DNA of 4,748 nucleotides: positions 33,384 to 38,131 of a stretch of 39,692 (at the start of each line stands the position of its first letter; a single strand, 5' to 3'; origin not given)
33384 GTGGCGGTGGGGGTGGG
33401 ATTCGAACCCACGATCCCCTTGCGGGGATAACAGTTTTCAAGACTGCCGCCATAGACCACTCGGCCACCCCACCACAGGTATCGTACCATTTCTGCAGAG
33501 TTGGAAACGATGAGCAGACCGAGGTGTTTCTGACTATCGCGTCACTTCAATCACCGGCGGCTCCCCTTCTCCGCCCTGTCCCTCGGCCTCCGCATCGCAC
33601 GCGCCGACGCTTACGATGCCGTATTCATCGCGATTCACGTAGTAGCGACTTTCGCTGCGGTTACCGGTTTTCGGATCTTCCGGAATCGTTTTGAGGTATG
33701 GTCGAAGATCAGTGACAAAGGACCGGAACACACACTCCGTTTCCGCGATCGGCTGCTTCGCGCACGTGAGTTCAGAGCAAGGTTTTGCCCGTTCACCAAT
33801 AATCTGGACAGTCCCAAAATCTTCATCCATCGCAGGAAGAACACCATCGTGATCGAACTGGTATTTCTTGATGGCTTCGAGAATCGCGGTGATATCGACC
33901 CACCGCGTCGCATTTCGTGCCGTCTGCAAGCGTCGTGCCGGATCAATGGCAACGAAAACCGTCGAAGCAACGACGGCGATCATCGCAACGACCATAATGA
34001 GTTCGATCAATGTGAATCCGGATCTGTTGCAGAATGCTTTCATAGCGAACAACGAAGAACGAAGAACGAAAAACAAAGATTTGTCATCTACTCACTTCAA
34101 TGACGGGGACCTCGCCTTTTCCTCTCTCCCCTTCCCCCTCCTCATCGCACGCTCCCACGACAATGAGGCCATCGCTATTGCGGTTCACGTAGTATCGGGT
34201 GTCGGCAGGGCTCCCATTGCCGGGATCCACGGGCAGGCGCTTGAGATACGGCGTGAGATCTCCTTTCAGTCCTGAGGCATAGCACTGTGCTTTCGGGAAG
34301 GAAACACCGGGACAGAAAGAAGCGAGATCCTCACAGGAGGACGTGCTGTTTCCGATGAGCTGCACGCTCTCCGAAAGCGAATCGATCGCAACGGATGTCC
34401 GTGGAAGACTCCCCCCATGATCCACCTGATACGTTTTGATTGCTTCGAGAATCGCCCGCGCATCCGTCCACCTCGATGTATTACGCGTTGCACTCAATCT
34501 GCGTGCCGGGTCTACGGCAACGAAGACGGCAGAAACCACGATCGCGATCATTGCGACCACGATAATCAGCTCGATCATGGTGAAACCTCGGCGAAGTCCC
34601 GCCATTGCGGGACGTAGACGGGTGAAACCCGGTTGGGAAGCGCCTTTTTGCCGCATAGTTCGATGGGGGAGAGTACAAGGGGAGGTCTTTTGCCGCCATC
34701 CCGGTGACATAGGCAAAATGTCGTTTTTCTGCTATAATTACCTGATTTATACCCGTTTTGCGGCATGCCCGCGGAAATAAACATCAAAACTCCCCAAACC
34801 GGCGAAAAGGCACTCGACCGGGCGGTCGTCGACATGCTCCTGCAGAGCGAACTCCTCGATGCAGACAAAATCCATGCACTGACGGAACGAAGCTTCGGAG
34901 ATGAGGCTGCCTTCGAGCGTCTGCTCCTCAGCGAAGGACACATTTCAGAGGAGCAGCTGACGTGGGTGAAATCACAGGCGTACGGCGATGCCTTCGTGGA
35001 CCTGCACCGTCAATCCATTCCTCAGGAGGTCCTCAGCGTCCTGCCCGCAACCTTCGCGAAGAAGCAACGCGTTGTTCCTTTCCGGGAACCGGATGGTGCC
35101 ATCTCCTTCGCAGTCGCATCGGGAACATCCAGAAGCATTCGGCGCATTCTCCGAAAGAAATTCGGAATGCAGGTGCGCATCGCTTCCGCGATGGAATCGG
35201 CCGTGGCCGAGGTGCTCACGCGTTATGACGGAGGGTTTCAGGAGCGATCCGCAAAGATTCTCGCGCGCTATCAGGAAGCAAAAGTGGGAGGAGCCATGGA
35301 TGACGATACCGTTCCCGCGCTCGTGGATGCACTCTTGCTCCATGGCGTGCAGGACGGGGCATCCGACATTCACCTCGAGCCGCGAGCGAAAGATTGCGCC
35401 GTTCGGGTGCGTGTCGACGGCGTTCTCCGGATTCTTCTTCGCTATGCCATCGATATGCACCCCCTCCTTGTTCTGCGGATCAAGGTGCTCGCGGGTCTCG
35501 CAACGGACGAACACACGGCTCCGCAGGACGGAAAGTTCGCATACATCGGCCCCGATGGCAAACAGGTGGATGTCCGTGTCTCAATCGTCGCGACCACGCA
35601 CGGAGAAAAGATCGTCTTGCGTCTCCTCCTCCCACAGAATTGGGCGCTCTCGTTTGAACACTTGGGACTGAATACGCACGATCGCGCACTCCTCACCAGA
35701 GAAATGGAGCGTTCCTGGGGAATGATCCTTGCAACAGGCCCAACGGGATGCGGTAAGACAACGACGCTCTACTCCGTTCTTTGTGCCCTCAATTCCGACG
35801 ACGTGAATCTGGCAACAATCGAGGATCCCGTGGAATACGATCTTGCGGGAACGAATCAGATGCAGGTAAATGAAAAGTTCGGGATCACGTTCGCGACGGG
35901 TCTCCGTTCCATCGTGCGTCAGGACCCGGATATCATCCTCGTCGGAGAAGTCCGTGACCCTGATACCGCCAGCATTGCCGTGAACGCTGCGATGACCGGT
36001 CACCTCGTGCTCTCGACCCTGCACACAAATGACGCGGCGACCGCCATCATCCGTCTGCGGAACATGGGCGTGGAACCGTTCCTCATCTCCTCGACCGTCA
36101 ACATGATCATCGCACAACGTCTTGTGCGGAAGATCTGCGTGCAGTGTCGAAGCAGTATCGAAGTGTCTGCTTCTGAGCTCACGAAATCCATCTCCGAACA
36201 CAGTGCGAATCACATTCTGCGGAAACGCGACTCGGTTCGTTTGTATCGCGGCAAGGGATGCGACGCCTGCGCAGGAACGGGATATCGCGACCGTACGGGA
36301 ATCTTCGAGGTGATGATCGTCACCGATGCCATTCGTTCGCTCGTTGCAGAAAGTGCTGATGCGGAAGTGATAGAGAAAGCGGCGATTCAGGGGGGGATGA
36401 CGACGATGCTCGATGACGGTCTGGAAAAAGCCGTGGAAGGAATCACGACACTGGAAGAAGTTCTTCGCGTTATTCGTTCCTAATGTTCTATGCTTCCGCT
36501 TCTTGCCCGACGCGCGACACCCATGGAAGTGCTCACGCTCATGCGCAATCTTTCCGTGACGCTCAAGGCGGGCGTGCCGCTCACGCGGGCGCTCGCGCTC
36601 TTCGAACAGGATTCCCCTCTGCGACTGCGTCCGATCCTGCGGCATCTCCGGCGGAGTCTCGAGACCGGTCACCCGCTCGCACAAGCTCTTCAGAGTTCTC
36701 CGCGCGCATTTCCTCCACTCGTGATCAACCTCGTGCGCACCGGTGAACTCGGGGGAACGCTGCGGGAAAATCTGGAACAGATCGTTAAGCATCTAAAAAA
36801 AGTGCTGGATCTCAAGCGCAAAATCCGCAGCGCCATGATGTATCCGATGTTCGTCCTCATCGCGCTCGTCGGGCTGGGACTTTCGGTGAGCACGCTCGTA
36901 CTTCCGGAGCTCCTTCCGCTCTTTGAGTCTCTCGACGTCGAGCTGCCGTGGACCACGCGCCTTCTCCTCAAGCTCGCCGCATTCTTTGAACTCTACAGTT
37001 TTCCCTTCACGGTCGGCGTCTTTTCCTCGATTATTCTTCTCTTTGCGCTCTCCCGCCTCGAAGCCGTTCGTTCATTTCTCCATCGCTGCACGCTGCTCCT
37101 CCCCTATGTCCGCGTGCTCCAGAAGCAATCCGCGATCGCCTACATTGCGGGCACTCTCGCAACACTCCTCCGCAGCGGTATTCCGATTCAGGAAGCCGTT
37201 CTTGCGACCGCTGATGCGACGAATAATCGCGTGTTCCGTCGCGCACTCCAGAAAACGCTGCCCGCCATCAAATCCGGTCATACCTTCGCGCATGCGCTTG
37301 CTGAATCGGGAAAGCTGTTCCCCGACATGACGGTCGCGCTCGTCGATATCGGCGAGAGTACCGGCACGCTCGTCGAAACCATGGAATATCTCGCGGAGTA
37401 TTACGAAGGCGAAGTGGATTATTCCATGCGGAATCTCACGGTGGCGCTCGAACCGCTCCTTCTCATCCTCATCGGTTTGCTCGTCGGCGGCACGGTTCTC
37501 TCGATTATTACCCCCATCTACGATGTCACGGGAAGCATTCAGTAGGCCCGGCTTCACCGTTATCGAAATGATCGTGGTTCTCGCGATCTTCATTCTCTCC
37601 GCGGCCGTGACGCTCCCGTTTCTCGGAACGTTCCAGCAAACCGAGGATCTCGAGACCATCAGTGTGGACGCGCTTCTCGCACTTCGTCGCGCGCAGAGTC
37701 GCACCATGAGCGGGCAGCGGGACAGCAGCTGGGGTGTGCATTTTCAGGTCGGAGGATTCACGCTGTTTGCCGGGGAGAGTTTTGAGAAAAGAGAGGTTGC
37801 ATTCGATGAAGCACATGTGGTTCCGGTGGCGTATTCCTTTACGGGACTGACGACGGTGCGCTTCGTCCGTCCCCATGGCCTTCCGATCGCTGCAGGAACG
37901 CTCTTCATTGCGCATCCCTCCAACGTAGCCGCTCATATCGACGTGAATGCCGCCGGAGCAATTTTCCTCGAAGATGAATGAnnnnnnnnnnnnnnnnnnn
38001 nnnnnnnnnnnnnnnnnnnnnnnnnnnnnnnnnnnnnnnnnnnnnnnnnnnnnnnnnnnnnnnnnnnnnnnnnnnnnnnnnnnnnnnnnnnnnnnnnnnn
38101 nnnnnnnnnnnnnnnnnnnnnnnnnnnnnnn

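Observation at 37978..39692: Unlisted open-ended ORF: type IV pilin head fused to propeller-like repeats and a long RTX array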

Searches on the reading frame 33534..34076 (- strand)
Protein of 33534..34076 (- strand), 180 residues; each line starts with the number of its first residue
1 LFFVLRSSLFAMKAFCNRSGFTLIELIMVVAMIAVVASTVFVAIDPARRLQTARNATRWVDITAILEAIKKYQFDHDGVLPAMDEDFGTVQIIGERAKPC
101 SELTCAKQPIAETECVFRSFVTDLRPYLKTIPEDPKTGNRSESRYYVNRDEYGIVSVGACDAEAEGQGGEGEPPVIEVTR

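Call 4: search_protein_families(library=pfam, proteins=[window:33534-34076:-], max_evalue=0.01)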
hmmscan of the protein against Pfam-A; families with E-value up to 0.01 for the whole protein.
window:33534-34076:- (180 aa): 1 family
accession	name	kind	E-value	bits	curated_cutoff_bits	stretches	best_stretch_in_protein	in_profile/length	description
PF07963.17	N_methyl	-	4.6e-06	26.4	21.2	1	17-40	3-26/27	Prokaryotic N-terminal methylation motif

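Call 5: search_protein_families(library=ncbifam, proteins=[window:33534-34076:-], max_evalue=0.01)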
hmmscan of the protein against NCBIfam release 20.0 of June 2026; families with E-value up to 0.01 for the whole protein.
window:33534-34076:- (180 aa): 6 families
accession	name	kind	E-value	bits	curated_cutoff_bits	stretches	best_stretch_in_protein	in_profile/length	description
TIGR01710.1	typeII_sec_gspG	equivalog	2.2e-07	31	88.85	1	19-84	1-63/134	type II secretion system major pseudopilin GspG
TIGR02532.1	IV_pilin_GFxxxE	domain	4.8e-06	26.2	16.3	1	18-39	1-22/24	prepilin-type N-terminal cleavage/methylation domain-containing protein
TIGR01708.2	typeII_sec_gspH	equivalog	8.9e-06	25.8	80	1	19-55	2-38/169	type II secretion system minor pseudopilin GspH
NF007862.0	PRK10574.1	equivalog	0.0031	17.6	138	1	17-39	3-25/145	prepilin peptidase-dependent pilin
TIGR02596.1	TIGR02596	subfamily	0.0039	17.3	70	1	21-42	1-22/196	Verru_Chthon cassette protein D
NF041775.1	typeIV_PilA_Myxo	equivalog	0.004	17.1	400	1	18-39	10-31/214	type IV pilin protein PilA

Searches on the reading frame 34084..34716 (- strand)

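Call 4: search_protein_families(library=pfam, proteins=[window:34084-34716:-], max_evalue=0.01)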
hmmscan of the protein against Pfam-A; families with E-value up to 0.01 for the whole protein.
window:34084-34716:- (210 aa): 1 family
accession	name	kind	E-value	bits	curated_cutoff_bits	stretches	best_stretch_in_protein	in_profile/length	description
PF07963.17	N_methyl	-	9.7e-06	25.4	21.2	1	42-65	4-27/27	Prokaryotic N-terminal methylation motif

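Call 5: search_protein_families(library=ncbifam, proteins=[window:34084-34716:-], max_evalue=0.01)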
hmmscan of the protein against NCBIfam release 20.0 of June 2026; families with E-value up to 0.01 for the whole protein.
window:34084-34716:- (210 aa): 5 families
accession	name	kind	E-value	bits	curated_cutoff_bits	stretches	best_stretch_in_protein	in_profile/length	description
TIGR02532.1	IV_pilin_GFxxxE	domain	1e-06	28.3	16.3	1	42-64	1-23/24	prepilin-type N-terminal cleavage/methylation domain-containing protein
TIGR01710.1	typeII_sec_gspG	equivalog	2.6e-06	27.5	88.85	1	43-115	1-70/134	type II secretion system major pseudopilin GspG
TIGR01708.2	typeII_sec_gspH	equivalog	2.2e-05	24.5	80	1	43-75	2-35/169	type II secretion system minor pseudopilin GspH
NF041775.1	typeIV_PilA_Myxo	equivalog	0.00078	19.5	400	1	42-74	10-39/214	type IV pilin protein PilA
NF007862.0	PRK10574.1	equivalog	0.0036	17.4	138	1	42-64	4-25/145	prepilin peptidase-dependent pilin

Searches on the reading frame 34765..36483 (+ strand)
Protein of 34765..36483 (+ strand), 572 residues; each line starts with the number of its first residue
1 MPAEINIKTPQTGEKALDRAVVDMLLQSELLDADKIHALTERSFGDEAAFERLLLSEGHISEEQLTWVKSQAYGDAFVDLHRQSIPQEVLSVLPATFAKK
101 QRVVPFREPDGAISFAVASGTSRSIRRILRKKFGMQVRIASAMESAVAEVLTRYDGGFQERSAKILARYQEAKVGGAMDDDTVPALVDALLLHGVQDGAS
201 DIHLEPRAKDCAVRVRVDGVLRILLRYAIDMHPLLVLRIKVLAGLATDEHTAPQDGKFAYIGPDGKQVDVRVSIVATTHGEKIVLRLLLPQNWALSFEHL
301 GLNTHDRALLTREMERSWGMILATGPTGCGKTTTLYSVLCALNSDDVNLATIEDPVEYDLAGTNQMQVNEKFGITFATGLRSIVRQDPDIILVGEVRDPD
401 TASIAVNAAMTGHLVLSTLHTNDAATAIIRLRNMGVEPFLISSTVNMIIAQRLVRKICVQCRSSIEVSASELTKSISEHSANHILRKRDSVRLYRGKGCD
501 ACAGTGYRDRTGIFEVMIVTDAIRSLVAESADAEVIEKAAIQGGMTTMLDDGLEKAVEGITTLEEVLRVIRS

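Call 4: search_protein_families(library=pfam, proteins=[window:34765-36483:+], max_evalue=0.01)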
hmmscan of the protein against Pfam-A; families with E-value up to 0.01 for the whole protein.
window:34765-36483:+ (572 aa): 4 families
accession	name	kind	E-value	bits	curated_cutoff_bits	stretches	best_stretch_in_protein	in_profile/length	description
PF00437.27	T2SSE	-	2.3e-121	405.4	24.9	1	178-568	3-370/370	Type II/IV secretion system protein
PF05157.20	MshEN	-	9.4e-12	45.2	23.1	1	76-156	4-85/90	MshEN domain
PF25199.1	nSTAND_NTPase5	-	0.0055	17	34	0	312-355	35-79/145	Novel STAND NTPase 5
PF13401.12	AAA_22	-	0.0098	16.7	27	0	319-356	6-43/130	AAA domain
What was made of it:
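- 34765..36483 (+): PilB/GspE assembly ATPase with an MshEN N-terminal domain. Pfam T2SSE 2e-121 and MshEN 9e-12 (call 4).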

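Call 5: search_protein_families(library=ncbifam, proteins=[window:34765-36483:+], max_evalue=0.01)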
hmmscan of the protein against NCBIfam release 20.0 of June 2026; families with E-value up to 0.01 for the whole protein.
window:34765-36483:+ (572 aa): 22 families
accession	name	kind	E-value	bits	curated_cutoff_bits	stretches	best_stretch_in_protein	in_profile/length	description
TIGR02533.1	type_II_gspE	equivalog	5.4e-150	500.2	630.25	1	92-569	3-485/486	type II secretion system ATPase GspE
TIGR02538.1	type_IV_pilB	equivalog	7.7e-149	496.9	675.65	1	22-570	3-562/564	type IV-A pilus assembly ATPase PilB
NF007755.0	PRK10436.1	equivalog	6.9e-124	414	617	1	107-570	23-459/465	type II secretion system protein GspE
NF053534.1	T4PilAsmATPsTfpB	equivalog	8.4e-123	410.8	850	1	177-570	195-582/584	type IV pilus assembly ATPase TfpB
NF041000.1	ATPase_ComGA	equivalog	2.7e-68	229.9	300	1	190-455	3-266/267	competence type IV pilus ATPase ComGA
TIGR01420.1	pilT_fam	subfamily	1.4e-49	169.2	319.1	1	188-456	3-270/343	PilT/PilU family type 4a pilus ATPase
TIGR02525.1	plasmid_TraJ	equivalog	7.7e-24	84.3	368.3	1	310-435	141-273/372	plasmid transfer ATPase TraJ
TIGR02524.1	dot_icm_DotB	equivalog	9e-18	64.6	463.3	1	318-454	134-285/358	Dot/Icm type IV secretion system ATPase DotB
NF058587.1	archaellum_moto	equivalog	1.8e-14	53.4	550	1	321-456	278-419/527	archaellum flagellar ATPase motor FlaI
TIGR02782.1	TrbB_P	equivalog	2e-14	53.6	304.55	1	316-449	134-276/303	P-type conjugative transfer ATPase TrbB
NF010407.0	PRK13833.1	subfamily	6.5e-13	48.8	499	1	304-437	130-265/323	conjugal transfer protein TrbB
NF010469.0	PRK13894.1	subfamily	1.1e-12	47.9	508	1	316-434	147-267/320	conjugal transfer ATPase TrbB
TIGR03819.1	heli_sec_ATPase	hypoth_equivalog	1.6e-12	47.3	373.15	1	235-451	99-317/340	TadA family conjugal transfer-associated ATPase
TIGR02788.1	VirB11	equivalog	8.4e-12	44.7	249.95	1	321-436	147-267/308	P-type DNA transfer ATPase VirB11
NF053672.1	bindosome_BasE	exception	3.4e-08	32.7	1000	1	323-434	275-391/512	bindosome assembly system ATPase subunit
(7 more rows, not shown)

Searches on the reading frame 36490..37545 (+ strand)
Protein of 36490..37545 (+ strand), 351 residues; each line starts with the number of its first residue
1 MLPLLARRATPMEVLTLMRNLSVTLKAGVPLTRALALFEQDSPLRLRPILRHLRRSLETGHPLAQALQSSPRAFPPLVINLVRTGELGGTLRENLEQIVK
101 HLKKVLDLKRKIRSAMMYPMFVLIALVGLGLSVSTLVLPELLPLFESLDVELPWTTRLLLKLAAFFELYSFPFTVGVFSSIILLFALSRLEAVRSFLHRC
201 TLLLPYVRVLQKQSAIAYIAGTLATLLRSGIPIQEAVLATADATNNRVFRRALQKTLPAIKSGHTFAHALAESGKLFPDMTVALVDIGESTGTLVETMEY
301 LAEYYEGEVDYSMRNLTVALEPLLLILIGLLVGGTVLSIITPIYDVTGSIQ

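Call 4: search_protein_families(library=pfam, proteins=[window:36490-37545:+], max_evalue=0.01)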
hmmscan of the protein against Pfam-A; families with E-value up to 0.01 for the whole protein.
window:36490-37545:+ (351 aa): 1 family
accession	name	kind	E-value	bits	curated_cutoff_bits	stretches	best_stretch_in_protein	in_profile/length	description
PF00482.28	T2SSF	-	4.4e-53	179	25.2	2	222-342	4-125/125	Type II secretion system (T2SS), protein F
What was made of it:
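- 36490..37545 (+): PilC/GspF platform protein. Pfam T2SSF 4e-53 (call 4).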

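Call 5: search_protein_families(library=ncbifam, proteins=[window:36490-37545:+], max_evalue=0.01)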
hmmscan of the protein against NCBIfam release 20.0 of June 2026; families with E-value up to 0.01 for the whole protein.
window:36490-37545:+ (351 aa): 6 families
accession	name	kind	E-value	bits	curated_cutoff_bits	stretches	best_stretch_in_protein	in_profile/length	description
TIGR02120.1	GspF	equivalog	9.3e-68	229.3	424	1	5-348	56-399/401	type II secretion system inner membrane protein GspF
NF052607.1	T4PiliAsmPilCThrm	equivalog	1.1e-64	219.1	700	1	3-349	56-403/406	type IV pilus assembly protein PilC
NF007861.0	PRK10573.1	equivalog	2e-62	211.6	401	1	13-347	60-395/401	protein transport protein HofC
NF052606.1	T4PiliAsmPilCMyx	equivalog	1.6e-57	195.3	700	1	12-351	80-419/419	type IV pilus assembly protein PilC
NF047826.1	T3SSXpsF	equivalog_domain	3.1e-48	164.6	650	1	14-350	68-404/405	type II secretion system protein XpsF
NF041012.2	T4P_ComGB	equivalog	5e-38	131.3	240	1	16-346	5-330/332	competence type IV pilus assembly protein ComGB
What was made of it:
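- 36490..37545 (+): NCBIfam GspF and PilC (call 5).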

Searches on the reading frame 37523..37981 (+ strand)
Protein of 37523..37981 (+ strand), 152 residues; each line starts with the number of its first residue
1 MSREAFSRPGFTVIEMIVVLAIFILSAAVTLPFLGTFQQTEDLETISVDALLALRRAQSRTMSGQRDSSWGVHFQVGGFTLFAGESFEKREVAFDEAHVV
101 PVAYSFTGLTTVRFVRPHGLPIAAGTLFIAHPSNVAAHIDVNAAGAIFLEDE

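Call 4: search_protein_families(library=pfam, proteins=[window:37523-37981:+], max_evalue=0.01)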
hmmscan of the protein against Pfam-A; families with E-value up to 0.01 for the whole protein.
window:37523-37981:+ (152 aa): 1 family
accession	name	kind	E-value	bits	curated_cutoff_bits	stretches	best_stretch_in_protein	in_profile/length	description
PF07963.17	N_methyl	-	0.0016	18.3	21.2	1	10-29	6-25/27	Prokaryotic N-terminal methylation motif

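Call 5: search_protein_families(library=ncbifam, proteins=[window:37523-37981:+], max_evalue=0.01)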
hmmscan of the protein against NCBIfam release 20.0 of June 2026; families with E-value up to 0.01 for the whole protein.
window:37523-37981:+ (152 aa): 8 families
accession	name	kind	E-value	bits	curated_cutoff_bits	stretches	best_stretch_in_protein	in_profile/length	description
NF041013.1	T4P_ComGE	equivalog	4.2e-05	23.6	49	1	10-63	5-58/83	competence type IV pilus minor pilin ComGE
TIGR01708.2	typeII_sec_gspH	equivalog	0.00039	20.5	80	1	10-60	3-53/169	type II secretion system minor pseudopilin GspH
NF041002.1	pilin_ComGF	equivalog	0.00055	20.2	80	1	9-44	2-37/139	competence type IV pilus minor pilin ComGF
NF007800.0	PRK10506.1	equivalog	0.00087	19.2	158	1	7-75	7-75/163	prepilin peptidase-dependent protein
TIGR02532.1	IV_pilin_GFxxxE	domain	0.0013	18.5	16.3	1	10-23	3-16/24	prepilin-type N-terminal cleavage/methylation domain-containing protein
NF041775.1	typeIV_PilA_Myxo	equivalog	0.0043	17.1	400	1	8-59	10-60/214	type IV pilin protein PilA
TIGR01707.1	gspI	equivalog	0.0071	16.8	44.35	1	10-63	1-51/101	type II secretion system minor pseudopilin GspI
TIGR01710.1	typeII_sec_gspG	equivalog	0.0087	16.1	88.85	0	10-42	2-34/134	type II secretion system major pseudopilin GspG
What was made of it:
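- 37523..37981 (+): Upstream minor pilin (pseudopilin, 152 aa). Its stop overlaps the target's ATG. N_methyl 18.3 bits; weak ComGE, GspH and GspI hits (calls 4, 5).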

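Call 12: find_encoding_contigs(protein=window:37523-37981:+, flank=10000, max_places=10)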
Protein window:37523-37981:+ (152 aa): 2 contigs read that carry it; 2 places shown.
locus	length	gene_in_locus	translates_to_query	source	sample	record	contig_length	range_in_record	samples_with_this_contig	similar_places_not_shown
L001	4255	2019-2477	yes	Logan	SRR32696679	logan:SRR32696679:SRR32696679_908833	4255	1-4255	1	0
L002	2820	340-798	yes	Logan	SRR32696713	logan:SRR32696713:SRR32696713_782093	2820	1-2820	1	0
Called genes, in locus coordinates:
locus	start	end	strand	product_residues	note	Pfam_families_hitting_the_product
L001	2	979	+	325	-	?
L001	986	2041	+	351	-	PF00482:T2SSF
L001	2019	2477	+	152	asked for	-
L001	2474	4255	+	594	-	?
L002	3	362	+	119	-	?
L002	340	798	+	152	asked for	-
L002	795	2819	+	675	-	?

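Call 45: search_protein_families(library=pfam, proteins=[L002:795-2819:+], max_evalue=0.01)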
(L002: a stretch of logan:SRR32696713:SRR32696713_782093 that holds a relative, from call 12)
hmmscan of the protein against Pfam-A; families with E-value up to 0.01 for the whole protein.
L002:795-2819:+ (675 aa): 2 families
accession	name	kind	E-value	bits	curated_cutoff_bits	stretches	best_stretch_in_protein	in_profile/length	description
PF00353.25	HemolysinCabind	-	3.6e-47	158.3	23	6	429-463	2-36/36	RTX calcium-binding nonapeptide repeat (4 copies)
PF07963.17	N_methyl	-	0.0068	16.4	21.2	0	6-30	2-26/27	Prokaryotic N-terminal methylation motif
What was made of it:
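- On CPR pilin-LVIVD propeller family: No hit at E <= 0.01 on the window protein or the L002 extension (calls 4, 45).
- No catalytic-domain family is detected in the window protein or in the 1,442-aa orthologue (calls 4, 45).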
